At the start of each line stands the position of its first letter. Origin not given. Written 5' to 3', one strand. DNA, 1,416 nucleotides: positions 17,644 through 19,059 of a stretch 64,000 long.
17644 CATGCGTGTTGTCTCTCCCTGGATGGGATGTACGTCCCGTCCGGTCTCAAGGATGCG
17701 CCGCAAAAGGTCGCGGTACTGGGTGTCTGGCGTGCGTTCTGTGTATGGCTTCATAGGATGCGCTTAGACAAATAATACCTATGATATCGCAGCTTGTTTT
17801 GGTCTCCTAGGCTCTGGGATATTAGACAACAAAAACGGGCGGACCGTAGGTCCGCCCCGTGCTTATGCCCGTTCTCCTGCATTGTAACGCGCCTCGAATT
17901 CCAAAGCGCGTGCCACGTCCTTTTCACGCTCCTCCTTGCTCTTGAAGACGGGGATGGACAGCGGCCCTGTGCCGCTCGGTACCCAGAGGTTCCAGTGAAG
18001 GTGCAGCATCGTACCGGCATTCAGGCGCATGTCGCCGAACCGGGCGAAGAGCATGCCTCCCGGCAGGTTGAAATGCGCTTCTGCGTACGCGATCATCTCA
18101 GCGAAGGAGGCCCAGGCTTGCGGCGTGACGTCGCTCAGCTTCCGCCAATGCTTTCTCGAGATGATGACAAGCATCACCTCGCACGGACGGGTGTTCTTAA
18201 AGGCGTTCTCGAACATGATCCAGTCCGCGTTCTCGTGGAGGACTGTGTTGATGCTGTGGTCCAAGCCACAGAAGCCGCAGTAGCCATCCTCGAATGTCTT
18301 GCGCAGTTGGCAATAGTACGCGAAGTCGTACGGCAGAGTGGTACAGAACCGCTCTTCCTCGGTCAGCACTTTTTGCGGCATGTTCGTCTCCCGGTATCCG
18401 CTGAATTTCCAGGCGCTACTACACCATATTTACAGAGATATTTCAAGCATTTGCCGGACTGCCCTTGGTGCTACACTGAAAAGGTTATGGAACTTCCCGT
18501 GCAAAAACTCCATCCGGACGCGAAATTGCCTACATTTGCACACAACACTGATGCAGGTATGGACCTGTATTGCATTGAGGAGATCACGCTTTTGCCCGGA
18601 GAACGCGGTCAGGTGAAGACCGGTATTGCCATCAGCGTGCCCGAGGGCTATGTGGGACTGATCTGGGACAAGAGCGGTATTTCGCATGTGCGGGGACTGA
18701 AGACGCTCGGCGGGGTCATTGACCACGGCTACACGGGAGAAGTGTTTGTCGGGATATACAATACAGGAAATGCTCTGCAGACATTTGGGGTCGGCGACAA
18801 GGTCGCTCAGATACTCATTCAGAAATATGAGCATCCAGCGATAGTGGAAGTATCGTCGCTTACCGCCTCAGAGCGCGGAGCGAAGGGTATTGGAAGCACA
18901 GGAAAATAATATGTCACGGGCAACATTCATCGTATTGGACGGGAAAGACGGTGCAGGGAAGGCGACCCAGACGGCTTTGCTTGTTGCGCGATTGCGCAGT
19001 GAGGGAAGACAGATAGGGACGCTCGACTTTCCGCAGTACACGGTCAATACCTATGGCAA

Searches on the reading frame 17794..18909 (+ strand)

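Call 7: search_protein_families(library=pfam, proteins=[window:17794-18909:+])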
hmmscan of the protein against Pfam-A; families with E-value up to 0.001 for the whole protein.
window:17794-18909:+ (371 aa): 1 family
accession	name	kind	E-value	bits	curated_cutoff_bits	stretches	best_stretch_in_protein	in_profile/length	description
PF00692.24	dUTPase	-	8.9e-25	87.4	22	1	243-370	3-129/129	dUTPase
